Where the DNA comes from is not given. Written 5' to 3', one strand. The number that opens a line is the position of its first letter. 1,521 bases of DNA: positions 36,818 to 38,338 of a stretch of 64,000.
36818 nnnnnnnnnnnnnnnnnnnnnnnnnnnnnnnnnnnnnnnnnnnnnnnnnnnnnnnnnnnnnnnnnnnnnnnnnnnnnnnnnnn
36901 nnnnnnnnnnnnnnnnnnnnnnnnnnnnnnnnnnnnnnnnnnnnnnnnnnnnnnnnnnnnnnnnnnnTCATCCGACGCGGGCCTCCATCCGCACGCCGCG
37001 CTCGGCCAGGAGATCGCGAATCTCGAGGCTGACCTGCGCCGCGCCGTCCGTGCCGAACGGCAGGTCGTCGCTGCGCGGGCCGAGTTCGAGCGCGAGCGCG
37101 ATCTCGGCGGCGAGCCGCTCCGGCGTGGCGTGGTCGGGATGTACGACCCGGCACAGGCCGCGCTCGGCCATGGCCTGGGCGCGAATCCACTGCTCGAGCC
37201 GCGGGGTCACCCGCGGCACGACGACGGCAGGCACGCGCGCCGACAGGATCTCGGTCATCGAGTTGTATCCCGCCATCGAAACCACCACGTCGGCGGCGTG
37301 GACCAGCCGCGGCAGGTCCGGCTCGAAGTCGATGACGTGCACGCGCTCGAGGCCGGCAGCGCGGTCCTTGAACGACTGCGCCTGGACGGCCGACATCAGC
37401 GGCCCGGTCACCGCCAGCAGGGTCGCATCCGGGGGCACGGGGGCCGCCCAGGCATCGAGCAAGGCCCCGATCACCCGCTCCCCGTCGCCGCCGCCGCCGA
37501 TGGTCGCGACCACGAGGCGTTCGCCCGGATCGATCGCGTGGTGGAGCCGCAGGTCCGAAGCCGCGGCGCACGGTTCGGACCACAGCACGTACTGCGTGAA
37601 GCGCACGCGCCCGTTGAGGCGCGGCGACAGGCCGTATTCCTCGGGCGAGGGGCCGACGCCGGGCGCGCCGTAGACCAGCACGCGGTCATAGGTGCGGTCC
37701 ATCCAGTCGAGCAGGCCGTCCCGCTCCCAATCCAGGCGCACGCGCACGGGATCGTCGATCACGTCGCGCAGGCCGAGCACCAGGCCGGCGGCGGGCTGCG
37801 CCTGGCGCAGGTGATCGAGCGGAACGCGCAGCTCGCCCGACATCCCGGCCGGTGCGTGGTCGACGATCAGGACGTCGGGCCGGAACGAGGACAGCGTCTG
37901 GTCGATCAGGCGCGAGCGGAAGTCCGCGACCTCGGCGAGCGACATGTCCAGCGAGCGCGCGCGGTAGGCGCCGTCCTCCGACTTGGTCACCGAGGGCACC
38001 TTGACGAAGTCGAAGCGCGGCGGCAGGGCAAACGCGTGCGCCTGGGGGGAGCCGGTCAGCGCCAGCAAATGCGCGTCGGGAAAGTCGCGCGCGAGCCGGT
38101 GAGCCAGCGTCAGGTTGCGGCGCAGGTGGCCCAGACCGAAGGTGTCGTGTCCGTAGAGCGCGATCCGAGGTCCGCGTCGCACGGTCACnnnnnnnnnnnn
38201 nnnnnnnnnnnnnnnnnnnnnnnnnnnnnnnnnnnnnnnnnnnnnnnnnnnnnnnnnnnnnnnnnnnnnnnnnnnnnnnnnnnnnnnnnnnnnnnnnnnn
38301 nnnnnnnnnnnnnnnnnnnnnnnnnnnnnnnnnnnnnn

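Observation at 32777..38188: Glycosyltransferase x3 + MsbA-like ABC exporter + APH-like phosphotransferase operon fused to cassette copy 1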

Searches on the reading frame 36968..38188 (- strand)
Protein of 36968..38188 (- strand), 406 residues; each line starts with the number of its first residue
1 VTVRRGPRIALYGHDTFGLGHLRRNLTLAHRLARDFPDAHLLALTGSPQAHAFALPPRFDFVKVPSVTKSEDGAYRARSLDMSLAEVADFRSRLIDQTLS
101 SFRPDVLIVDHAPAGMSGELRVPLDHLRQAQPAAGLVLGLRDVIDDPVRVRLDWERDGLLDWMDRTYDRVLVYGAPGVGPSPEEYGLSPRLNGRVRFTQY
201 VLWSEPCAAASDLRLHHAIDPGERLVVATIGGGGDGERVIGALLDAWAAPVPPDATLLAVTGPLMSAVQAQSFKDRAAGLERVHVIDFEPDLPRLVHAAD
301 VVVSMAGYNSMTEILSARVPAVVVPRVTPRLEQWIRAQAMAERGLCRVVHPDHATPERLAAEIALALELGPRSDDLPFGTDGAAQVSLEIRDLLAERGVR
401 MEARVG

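Call 6: search_protein_families(library=pfam, proteins=[window:36968-38188:-], max_evalue=0.01)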
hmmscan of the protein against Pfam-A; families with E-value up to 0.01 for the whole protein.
window:36968-38188:- (406 aa): 3 families
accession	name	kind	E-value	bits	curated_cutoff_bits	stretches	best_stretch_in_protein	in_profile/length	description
PF04101.22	Glyco_tran_28_C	-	5.7e-11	43.2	22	1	272-364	48-138/166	Glycosyltransferase family 28 C-terminal domain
PF13692.12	Glyco_trans_1_4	-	0.00037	21.2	27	1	242-363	19-136/142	Glycosyl transferases group 1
PF06722.18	EryCIII-like_C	-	0.00088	19.7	31.7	1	266-368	16-114/145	Erythromycin biosynthesis protein CIII-like, C-terminal domain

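Call 10: search_protein_families(library=ncbifam, proteins=[window:36968-38188:-], max_evalue=0.01)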
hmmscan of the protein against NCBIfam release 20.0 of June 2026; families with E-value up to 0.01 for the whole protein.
window:36968-38188:- (406 aa): 9 families
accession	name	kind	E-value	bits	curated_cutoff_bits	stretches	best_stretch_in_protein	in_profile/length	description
TIGR01133.1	murG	equivalog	1.5e-09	37.4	250.25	1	227-364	185-321/353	undecaprenyldiphospho-muramoylpentapeptide beta-N-acetylglucosaminyltransferase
TIGR01426.2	MGT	subfamily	1.2e-08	34.4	260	1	296-362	290-353/393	macrolide family glycosyltransferase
TIGR03590.1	PseG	equivalog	4.8e-06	26.4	153.55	0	15-111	11-89/280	UDP-2,4-diacetamido-2,4,6-trideoxy-beta-L-altropyranose hydrolase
NF000362.1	self_GT_OleI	exception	1.7e-05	24.2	700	1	282-367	306-386/424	OleI family self-immunity macrolide glycosyltransferase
NF009102.0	PRK12446.1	equivalog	0.00014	20.8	339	1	290-359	244-315/352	undecaprenyldiphospho-muramoylpentapeptide beta-N-acetylglucosaminyltransferase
NF041548.1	PssE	equivalog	0.00016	21.6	120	1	281-328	41-88/146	PssE/Cps14G family polysaccharide biosynthesis glycosyltransferase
NF046028.1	GluronsyltaseWelK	equivalog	0.0016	17.6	400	1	223-353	166-293/319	beta-1,4-glucuronosyltransferase WelK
TIGR00661.1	MJ1255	subfamily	0.0018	17.6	195.9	1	281-349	229-297/321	MJ1255/VC2487 family glycosyltransferase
NF033129.1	macro_glyco_Mgt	subfamily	0.003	16.6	700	1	282-367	278-358/393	macrolide-inactivating glycosyltransferase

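Call 11: find_homologous_proteins(query=window:36968-38188:-, max_evalue=0.00001)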
Query window:36968-38188:- (406 aa): 2359 proteins with E <= 0.00001 among 8000 candidates; the best 120 are listed.
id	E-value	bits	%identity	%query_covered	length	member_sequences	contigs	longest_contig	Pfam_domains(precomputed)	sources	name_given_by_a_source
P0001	5.6e-256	867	97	100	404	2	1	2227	PF04101.23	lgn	-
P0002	4.0e-228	775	87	100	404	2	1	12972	PF04101.23,PF06722.19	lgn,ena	-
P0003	8.0e-226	768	86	100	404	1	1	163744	PF04101.23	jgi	jgi:predicted glycosyltransferase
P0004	2.0e-213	727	83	100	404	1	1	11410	PF04101.23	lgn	-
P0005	1.0e-200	685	78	100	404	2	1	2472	PF04101.23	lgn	-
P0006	9.5e-173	593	70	98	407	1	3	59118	PF04101.23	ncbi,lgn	-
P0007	4.7e-170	584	69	97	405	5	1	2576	PF04101.23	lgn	-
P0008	2.7e-169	582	69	98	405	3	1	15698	PF04101.23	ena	-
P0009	1.1e-166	573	69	97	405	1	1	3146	PF04101.23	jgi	-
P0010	1.5e-162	559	65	97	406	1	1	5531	PF04101.23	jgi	jgi:predicted glycosyltransferase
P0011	2.7e-161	555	64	100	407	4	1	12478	PF04101.23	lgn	-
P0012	9.8e-154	530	64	97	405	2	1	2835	PF04101.23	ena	-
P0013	1.4e-153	530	64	97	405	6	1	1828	PF04101.23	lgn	-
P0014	2.6e-149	516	61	99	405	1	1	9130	PF04101.23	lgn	-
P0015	1.4e-146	507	61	97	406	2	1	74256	PF04101.23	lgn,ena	-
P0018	2.1e-100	355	47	96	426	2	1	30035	PF04101.23,PF06722.19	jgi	-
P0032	2.2e-89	318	45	96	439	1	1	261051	PF04101.23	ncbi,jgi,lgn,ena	-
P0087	5.5e-83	297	41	98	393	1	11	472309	PF04101.23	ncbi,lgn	-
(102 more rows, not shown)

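Call 12: find_encoding_contigs(protein=P0003, flank=10000, max_places=2)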
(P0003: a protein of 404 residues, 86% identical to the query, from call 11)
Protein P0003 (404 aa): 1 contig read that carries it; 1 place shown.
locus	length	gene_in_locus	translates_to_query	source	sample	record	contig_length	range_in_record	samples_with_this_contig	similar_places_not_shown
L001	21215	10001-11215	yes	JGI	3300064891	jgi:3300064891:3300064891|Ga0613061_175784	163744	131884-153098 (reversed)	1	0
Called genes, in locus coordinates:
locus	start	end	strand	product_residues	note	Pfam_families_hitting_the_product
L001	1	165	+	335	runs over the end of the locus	PF13432:TPR_16 (weak), PF13414:TPR_11 (faint), PF13428:TPR_14 (faint), PF14559:TPR_19 (weak), PF13424:TPR_12 (faint), PF13431:TPR_17 (faint), PF00515:TPR_1 (faint), PF23914:TPR_CcmH_CycH (weak), +3 more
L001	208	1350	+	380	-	PF03054:tRNA_Me_trans, PF20259:tRNA_Me_trans_M, PF20258:tRNA_Me_trans_C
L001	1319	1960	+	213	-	PF04542:Sigma70_r2 (weak)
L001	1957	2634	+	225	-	-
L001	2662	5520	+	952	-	PF12770:CHAT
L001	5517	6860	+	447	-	PF00082:Peptidase_S8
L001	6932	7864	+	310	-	-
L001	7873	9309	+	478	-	-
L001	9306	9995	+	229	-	PF13620:CarboxypepD_reg (faint)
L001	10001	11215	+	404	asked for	PF04101:Glyco_tran_28_C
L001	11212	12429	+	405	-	PF13439:Glyco_transf_4, PF00534:Glycos_transf_1, PF13692:Glyco_trans_1_4, PF13524:Glyco_trans_1_2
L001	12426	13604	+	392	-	PF13439:Glyco_transf_4, PF13579:Glyco_trans_4_4, PF00534:Glycos_transf_1, PF13692:Glyco_trans_1_4, PF13524:Glyco_trans_1_2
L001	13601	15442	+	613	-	PF00664:ABC_membrane, PF00005:ABC_tran, PF13304:AAA_21 (faint)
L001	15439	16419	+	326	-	-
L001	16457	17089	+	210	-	PF00583:Acetyltransf_1 (weak)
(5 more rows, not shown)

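Call 13: find_encoding_contigs(protein=P0006, flank=10000, max_places=2)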
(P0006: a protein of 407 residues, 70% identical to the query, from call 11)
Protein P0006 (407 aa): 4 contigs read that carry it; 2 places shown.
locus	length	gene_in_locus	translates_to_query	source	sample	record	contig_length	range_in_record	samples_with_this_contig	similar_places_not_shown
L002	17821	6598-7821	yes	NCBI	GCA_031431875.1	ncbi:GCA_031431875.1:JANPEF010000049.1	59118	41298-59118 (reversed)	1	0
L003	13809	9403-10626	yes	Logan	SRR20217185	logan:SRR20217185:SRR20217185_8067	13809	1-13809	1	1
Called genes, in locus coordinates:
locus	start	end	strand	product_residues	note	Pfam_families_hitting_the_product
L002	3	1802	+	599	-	?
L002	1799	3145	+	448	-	PF00082:Peptidase_S8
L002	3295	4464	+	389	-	-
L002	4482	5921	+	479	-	-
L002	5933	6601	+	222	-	PF13620:CarboxypepD_reg (weak)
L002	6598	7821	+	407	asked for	PF04101:Glyco_tran_28_C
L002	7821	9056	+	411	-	PF13439:Glyco_transf_4, PF00534:Glycos_transf_1, PF13692:Glyco_trans_1_4, PF13524:Glyco_trans_1_2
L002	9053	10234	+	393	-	PF13439:Glyco_transf_4, PF13579:Glyco_trans_4_4, PF00534:Glycos_transf_1, PF13692:Glyco_trans_1_4, PF13524:Glyco_trans_1_2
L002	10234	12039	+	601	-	PF00664:ABC_membrane, PF00005:ABC_tran, PF02463:SMC_N (faint), PF13304:AAA_21 (faint)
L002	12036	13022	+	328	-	-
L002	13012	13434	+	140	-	-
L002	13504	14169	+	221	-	PF00583:Acetyltransf_1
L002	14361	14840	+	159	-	PF02082:Rrf2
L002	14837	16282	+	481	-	PF19295:SufBD_N, PF01458:SUFBD_core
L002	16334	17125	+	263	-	PF00005:ABC_tran, PF02463:SMC_N (faint)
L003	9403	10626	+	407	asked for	PF04101:Glyco_tran_28_C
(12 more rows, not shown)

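Call 14: find_encoding_contigs(protein=P0015, flank=10000, max_places=2)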
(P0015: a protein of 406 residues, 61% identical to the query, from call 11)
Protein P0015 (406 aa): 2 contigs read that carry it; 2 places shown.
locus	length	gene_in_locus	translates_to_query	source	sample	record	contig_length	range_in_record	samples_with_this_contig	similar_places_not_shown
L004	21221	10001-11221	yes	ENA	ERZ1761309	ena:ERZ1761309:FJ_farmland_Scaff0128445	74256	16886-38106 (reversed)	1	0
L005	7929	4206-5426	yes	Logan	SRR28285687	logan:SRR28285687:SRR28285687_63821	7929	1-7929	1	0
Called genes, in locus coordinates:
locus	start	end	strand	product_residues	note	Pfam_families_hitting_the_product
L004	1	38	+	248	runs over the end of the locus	PF13174:TPR_6 (faint), PF13428:TPR_14 (faint), PF13432:TPR_16 (faint), PF21033:RMD1-3 (faint), PF13414:TPR_11 (faint), PF14559:TPR_19 (faint), PF23914:TPR_CcmH_CycH, PF07719:TPR_2 (weak), +7 more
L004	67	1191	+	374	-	PF03054:tRNA_Me_trans, PF20259:tRNA_Me_trans_M, PF20258:tRNA_Me_trans_C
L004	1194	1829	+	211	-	PF04542:Sigma70_r2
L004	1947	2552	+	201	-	-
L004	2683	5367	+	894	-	PF13424:TPR_12 (weak), PF12770:CHAT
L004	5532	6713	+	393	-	PF00082:Peptidase_S8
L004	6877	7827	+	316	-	-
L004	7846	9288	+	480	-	-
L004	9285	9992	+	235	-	PF13620:CarboxypepD_reg, PF17210:SdrD_B (weak), PF22904:NOMO1-like_2nd (weak)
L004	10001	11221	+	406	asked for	PF04101:Glyco_tran_28_C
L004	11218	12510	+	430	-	PF13439:Glyco_transf_4, PF20706:GT4-conflict, PF00534:Glycos_transf_1, PF13692:Glyco_trans_1_4, PF13524:Glyco_trans_1_2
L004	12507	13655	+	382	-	PF13439:Glyco_transf_4, PF13579:Glyco_trans_4_4, PF00534:Glycos_transf_1, PF13692:Glyco_trans_1_4, PF13524:Glyco_trans_1_2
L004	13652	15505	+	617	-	PF00664:ABC_membrane, PF00005:ABC_tran, PF02463:SMC_N (faint)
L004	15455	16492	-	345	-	PF01636:APH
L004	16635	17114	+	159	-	PF01590:GAF (weak), PF13185:GAF_2 (weak)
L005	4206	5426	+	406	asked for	PF04101:Glyco_tran_28_C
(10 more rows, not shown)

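Call 16: find_encoding_contigs(protein=P0032, flank=10000, max_places=1)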
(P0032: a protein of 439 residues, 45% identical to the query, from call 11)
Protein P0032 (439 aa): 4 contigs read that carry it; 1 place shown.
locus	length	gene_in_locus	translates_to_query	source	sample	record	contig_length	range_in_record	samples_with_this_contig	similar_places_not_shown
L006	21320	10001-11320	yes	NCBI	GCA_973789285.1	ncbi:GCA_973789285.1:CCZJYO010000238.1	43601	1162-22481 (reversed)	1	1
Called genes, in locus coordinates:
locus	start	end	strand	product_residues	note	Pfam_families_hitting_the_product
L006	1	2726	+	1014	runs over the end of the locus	PF02985:HEAT (faint), PF13646:HEAT_2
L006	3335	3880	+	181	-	PF07963:N_methyl, PF08334:T2SSG (weak)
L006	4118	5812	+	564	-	PF05157:MshEN, PF00437:T2SSE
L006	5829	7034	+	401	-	PF00482:T2SSF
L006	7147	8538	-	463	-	PF00285:Citrate_synt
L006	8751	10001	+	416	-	PF13620:CarboxypepD_reg (faint)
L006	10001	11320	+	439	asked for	PF04101:Glyco_tran_28_C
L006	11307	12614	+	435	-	PF13439:Glyco_transf_4, PF00534:Glycos_transf_1, PF13692:Glyco_trans_1_4, PF13524:Glyco_trans_1_2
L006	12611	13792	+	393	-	PF13439:Glyco_transf_4, PF13579:Glyco_trans_4_4, PF00534:Glycos_transf_1, PF13692:Glyco_trans_1_4, PF13524:Glyco_trans_1_2 (weak)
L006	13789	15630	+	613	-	PF00664:ABC_membrane, PF00005:ABC_tran, PF02463:SMC_N (faint), PF13304:AAA_21 (faint)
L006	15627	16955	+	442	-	PF01636:APH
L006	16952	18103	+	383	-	-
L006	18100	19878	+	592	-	PF18914:DUF5666 (faint), PF13372:Alginate_exp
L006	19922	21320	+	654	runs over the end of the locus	PF00884:Sulfatase, PF01663:Phosphodiest (faint), PF18914:DUF5666 (faint)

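Call 17: find_encoding_contigs(protein=P0087, flank=10000, max_places=1)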
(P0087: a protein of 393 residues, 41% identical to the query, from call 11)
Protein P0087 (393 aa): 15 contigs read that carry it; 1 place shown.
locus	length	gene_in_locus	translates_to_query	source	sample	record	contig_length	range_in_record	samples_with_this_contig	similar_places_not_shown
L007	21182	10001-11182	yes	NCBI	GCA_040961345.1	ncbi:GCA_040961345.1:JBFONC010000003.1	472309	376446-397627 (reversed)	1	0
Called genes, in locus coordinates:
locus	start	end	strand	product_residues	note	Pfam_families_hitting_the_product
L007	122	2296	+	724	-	PF00989:PAS, PF08448:PAS_4, PF13426:PAS_9, PF01590:GAF, PF13185:GAF_2, PF13492:GAF_3, PF01590:GAF, PF13185:GAF_2, +5 more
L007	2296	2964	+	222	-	PF00072:Response_reg, PF00196:GerE, PF02796:HTH_7 (weak), PF08281:Sigma70_r4_2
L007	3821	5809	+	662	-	PF13185:GAF_2, PF01590:GAF, PF13492:GAF_3 (faint), PF13487:HD_5, PF01966:HD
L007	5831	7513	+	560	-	PF00082:Peptidase_S8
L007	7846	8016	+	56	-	-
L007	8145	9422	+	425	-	PF00990:GGDEF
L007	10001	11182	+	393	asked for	PF04101:Glyco_tran_28_C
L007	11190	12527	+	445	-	PF13439:Glyco_transf_4 (weak), PF13579:Glyco_trans_4_4 (weak), PF20706:GT4-conflict, PF00534:Glycos_transf_1, PF13692:Glyco_trans_1_4, PF13524:Glyco_trans_1_2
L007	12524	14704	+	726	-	PF13439:Glyco_transf_4, PF13579:Glyco_trans_4_4, PF00534:Glycos_transf_1, PF13524:Glyco_trans_1_2, PF13692:Glyco_trans_1_4, PF01636:APH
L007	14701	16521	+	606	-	PF00664:ABC_membrane, PF02463:SMC_N (weak), PF00005:ABC_tran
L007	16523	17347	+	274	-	-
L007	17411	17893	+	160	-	-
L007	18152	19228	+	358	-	PF00356:LacI, PF00532:Peripla_BP_1, PF13407:Peripla_BP_4, PF13377:Peripla_BP_3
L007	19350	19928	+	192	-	PF04962:KduI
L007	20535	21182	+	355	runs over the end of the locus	PF01979:Amidohydro_1, PF12890:DHOase (weak)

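Call 18: find_encoding_contigs(protein=P0018, flank=10000, max_places=1)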
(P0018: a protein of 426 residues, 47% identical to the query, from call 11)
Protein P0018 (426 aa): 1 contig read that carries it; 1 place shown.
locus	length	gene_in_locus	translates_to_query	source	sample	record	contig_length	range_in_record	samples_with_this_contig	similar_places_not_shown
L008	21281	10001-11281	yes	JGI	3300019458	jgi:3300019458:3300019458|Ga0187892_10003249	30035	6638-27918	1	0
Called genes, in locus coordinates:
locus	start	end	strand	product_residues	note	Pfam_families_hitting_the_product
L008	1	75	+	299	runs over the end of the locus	-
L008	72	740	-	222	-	PF08843:AbiEii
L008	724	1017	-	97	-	-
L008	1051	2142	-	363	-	PF01594:AI-2E_transport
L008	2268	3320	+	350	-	PF01380:SIS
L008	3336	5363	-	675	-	PF07250:Glyoxal_oxid_N, PF09118:GO-like_E_set, PF01833:TIG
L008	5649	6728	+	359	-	PF18306:LDcluster4, PF03641:Lysine_decarbox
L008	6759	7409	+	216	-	PF13489:Methyltransf_23, PF08241:Methyltransf_11 (weak), PF13649:Methyltransf_25 (weak)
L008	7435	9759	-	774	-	PF13229:Beta_helix, PF13205:Big_5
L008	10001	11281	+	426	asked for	PF04101:Glyco_tran_28_C, PF06722:EryCIII-like_C (faint)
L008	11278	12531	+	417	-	PF13439:Glyco_transf_4 (weak), PF00534:Glycos_transf_1, PF13692:Glyco_trans_1_4, PF13524:Glyco_trans_1_2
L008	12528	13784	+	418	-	PF13439:Glyco_transf_4, PF13579:Glyco_trans_4_4, PF00534:Glycos_transf_1, PF13692:Glyco_trans_1_4, PF13524:Glyco_trans_1_2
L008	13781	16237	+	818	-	-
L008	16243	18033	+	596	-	PF18914:DUF5666 (faint), PF13372:Alginate_exp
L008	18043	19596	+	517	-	PF13620:CarboxypepD_reg (weak)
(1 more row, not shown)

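Call 19: search_solved_structures(query=window:36968-38188:-, max_evalue=1)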
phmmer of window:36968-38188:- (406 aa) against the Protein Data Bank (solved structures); distinct sequences matched with E-value up to 1: 10.
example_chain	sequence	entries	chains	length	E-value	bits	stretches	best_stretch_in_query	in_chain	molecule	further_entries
1f0k_A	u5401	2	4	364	0.00014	24.3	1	228-360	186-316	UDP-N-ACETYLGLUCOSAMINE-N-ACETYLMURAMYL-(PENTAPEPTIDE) PYROPHOSPHORYL-UNDECAPRENOL N-ACETY | UDP-N-acetylglucosamine--N-acetylmuramyl-(pentapeptide) pyrophospho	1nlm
2iya_A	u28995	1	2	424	0.00032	23.1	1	282-368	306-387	OLEANDOMYCIN GLYCOSYLTRANSFERASE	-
7d1i_A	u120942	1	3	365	0.0016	20.8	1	267-359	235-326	UDP-N-acetylglucosamine--N-acetylmuramyl-(pentapeptide) pyrophosphoryl-undecaprenol N-acet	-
7vlb_A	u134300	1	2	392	0.061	15.6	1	290-360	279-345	UDP-glycosyltransferase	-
4e6m_A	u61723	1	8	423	0.089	15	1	77-155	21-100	Putative dehydratase protein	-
2gl5_A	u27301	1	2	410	0.1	14.8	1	79-155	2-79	putative dehydratase protein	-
6kqx_A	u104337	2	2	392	0.13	14.5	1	294-356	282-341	Uncharacterized UDP-glucosyltransferase YjiC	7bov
6kqw_A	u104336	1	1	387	0.13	14.5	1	294-356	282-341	Uncharacterized UDP-glucosyltransferase YjiC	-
10zg_A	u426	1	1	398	0.47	12.6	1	283-355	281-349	Glycosyl transferase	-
8x8p_A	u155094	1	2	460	0.83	11.8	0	17-112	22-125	Phenylethanol rhamnosyltransferase (CmGT3)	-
